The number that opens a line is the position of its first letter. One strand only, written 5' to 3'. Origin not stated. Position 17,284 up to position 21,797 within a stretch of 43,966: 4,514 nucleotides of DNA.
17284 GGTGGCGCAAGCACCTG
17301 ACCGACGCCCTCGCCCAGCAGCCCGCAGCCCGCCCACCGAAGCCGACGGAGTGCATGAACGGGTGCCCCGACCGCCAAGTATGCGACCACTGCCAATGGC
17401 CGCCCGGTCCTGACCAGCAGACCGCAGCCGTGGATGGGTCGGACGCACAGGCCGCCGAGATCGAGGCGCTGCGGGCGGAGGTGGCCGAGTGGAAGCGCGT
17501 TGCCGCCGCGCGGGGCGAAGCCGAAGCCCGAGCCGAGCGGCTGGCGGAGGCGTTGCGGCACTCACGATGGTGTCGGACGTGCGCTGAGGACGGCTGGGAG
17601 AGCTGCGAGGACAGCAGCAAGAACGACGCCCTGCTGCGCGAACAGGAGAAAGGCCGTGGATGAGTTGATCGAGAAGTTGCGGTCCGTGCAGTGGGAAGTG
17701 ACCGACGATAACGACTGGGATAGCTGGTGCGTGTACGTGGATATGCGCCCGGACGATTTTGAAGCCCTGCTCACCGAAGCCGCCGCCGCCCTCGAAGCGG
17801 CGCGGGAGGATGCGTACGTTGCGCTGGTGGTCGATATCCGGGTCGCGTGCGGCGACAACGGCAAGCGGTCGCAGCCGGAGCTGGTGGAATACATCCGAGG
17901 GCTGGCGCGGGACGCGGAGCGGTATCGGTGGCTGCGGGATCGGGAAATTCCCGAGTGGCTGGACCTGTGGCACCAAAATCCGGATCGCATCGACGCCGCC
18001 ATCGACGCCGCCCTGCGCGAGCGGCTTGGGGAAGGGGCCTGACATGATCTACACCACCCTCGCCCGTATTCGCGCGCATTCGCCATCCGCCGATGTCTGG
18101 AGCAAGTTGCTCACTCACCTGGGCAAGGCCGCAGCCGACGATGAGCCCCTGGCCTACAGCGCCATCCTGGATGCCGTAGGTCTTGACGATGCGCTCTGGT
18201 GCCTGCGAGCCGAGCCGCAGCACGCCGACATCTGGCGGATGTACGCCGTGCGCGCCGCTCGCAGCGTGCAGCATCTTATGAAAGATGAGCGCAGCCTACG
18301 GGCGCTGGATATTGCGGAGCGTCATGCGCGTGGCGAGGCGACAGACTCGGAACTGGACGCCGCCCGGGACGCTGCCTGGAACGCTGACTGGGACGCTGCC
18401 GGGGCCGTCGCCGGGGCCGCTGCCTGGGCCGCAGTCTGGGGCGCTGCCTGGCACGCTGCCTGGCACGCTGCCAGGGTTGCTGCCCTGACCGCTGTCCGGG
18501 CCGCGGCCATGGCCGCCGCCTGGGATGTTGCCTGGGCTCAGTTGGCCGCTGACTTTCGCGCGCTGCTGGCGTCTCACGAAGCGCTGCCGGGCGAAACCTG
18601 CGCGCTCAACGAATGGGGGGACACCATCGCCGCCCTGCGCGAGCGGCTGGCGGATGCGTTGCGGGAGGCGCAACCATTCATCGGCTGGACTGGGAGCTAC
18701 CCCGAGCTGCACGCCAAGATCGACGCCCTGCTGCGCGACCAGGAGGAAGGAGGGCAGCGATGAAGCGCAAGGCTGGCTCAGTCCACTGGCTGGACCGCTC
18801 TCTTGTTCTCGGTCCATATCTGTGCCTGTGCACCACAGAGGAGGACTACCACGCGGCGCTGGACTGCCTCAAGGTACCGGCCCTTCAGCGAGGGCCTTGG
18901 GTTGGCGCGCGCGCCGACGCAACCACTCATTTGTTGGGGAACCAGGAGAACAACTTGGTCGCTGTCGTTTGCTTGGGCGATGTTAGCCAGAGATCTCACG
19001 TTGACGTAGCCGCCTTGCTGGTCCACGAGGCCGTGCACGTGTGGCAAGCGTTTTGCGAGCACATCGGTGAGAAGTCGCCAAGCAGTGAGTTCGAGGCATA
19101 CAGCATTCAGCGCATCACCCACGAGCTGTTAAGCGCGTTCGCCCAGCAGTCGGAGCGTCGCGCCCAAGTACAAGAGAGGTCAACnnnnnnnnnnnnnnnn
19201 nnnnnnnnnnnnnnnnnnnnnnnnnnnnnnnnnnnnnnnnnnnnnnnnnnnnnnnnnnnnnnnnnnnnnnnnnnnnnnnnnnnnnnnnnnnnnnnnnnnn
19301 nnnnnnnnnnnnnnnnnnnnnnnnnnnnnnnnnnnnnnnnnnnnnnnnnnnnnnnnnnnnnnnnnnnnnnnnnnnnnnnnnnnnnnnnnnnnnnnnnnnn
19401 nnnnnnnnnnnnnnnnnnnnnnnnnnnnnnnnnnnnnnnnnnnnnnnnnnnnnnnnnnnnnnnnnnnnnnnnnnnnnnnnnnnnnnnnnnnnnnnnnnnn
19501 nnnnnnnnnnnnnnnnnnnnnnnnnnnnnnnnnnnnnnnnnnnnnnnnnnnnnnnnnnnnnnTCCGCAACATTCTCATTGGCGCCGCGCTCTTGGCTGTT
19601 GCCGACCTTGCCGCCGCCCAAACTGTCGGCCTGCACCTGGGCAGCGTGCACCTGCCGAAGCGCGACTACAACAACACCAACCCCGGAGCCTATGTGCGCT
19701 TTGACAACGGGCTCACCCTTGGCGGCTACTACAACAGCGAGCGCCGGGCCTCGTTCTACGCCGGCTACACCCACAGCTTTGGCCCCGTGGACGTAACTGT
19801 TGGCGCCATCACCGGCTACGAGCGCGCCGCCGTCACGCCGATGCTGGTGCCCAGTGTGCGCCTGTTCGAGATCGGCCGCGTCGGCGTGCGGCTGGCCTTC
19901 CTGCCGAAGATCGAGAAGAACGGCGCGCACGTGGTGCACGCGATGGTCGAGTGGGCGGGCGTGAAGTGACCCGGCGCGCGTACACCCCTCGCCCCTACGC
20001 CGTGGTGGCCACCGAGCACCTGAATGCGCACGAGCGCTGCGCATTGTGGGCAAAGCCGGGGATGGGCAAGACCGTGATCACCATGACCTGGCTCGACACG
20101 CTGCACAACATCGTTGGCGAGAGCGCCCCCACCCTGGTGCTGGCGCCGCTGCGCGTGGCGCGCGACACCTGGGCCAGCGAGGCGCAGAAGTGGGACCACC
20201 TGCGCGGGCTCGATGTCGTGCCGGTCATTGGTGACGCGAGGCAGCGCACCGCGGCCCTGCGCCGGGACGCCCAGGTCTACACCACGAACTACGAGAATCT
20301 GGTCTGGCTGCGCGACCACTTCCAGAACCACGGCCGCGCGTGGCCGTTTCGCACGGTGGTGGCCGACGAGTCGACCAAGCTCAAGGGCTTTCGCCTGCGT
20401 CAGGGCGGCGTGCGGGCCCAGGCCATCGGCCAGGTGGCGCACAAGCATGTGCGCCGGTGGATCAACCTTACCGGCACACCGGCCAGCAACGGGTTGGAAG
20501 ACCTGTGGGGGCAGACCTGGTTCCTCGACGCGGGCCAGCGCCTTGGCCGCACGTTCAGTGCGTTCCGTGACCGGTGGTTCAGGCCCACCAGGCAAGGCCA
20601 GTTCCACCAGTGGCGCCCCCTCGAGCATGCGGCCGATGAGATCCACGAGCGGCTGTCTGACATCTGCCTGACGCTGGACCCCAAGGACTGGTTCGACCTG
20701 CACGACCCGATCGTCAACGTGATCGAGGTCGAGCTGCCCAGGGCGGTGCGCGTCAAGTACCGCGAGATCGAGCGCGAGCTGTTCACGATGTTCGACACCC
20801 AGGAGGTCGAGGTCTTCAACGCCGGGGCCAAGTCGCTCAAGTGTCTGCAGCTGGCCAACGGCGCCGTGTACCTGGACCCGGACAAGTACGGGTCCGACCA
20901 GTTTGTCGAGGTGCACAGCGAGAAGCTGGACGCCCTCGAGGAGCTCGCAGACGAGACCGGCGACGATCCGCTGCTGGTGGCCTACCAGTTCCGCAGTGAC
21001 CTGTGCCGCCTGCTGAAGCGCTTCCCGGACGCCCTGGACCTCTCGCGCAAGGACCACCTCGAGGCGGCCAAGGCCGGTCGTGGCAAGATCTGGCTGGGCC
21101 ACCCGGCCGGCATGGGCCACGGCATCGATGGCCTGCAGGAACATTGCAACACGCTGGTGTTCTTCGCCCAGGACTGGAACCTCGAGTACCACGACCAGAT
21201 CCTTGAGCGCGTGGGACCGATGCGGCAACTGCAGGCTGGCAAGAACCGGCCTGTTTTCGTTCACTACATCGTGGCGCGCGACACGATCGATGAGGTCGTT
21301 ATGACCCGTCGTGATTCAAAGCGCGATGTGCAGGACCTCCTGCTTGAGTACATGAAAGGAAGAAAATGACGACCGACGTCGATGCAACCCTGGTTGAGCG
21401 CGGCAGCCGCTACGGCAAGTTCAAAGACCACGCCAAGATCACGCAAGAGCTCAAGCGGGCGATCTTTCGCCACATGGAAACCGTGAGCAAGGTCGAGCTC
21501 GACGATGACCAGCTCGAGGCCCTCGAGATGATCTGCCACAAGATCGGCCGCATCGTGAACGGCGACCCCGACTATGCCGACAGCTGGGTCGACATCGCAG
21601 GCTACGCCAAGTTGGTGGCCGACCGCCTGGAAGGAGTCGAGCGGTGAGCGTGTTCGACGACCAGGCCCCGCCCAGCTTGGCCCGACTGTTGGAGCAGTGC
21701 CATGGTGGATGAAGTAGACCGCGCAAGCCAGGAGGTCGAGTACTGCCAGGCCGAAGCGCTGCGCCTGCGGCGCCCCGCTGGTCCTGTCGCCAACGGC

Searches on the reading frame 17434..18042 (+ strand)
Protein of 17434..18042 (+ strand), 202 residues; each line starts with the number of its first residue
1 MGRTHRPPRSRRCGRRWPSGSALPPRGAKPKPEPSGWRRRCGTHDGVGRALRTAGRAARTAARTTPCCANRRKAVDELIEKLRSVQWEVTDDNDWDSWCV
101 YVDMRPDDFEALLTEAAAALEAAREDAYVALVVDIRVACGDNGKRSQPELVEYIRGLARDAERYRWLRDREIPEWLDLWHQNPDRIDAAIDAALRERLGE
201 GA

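Call 8: search_protein_families(library=pfam, proteins=[window:17434-18042:+], max_evalue=0.01)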
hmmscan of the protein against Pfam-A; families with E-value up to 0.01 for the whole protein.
window:17434-18042:+ (202 aa): 0 families

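Call 9: search_protein_families(library=phrogs, proteins=[window:17434-18042:+], max_evalue=0.001)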
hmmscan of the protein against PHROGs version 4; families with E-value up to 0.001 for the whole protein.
window:17434-18042:+ (202 aa): 1 family
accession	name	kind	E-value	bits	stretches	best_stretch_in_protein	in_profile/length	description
phrog_4029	-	unknown function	6.8e-06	27.5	1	79-195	55-139/144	-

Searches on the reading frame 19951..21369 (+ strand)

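Call 8: search_protein_families(library=pfam, proteins=[window:19951-21369:+], max_evalue=0.01)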
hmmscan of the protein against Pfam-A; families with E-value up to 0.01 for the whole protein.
window:19951-21369:+ (472 aa): 4 families
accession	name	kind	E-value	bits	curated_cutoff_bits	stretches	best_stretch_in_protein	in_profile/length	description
PF00176.29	SNF2-rel_dom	-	1.9e-17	63.7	24.9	1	28-239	18-213/290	SNF2-related domain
PF00270.35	DEAD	-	0.00016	21.9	26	1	22-178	9-161/167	DEAD/DEAH box helicase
PF13481.12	AAA_25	-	0.0002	21.5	27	1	13-59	19-63/195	AAA domain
PF04851.21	ResIII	-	0.00036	20.9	22.5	1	16-178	7-163/164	Type III restriction enzyme, res subunit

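Call 9: search_protein_families(library=phrogs, proteins=[window:19951-21369:+], max_evalue=0.001)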
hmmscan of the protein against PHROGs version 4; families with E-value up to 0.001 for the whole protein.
window:19951-21369:+ (472 aa): 3 families
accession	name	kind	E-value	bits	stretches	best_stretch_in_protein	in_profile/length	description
phrog_62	-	DNA, RNA and nucleotide metabolism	2e-134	450.9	1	10-471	694-1139/1881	DNA helicase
phrog_11354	-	unknown function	6.3e-12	46.2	1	370-471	16-111/116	-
phrog_16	-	DNA, RNA and nucleotide metabolism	2.4e-08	33.7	1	11-180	271-419/986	DNA helicase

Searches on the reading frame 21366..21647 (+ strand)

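Call 56: search_protein_families(library=phrogs, proteins=[window:21366-21647:+], max_evalue=0.001)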
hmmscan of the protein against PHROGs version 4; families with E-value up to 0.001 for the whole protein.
window:21366-21647:+ (93 aa): 7 families
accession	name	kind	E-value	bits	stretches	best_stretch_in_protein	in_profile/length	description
phrog_16943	-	unknown function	1.3e-29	104.3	1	3-90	2-86/166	-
phrog_17775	-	unknown function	1.3e-28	101.1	1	6-90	79-160/163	-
phrog_474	-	other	7.3e-22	79.5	1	7-89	139-212/274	phosphofructokinase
phrog_37386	-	unknown function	3.2e-12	47.9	1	11-84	100-170/179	-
phrog_6328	-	unknown function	1.5e-05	26.3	1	8-85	170-239/249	-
phrog_18396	-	unknown function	3.7e-05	24.9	1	9-86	169-243/248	-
phrog_1167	-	other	0.00045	21.5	1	42-84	41-81/169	phosphofructokinase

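Call 86: search_protein_families(library=pfam, proteins=[window:21366-21647:+], max_evalue=0.05)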
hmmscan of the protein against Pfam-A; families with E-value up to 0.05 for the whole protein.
window:21366-21647:+ (93 aa): 1 family
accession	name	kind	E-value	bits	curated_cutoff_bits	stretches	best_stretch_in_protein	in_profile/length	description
PF19905.4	DUF6378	-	1.7e-07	31.8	27.1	1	10-85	12-78/81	Domain of unknown function (DUF6378)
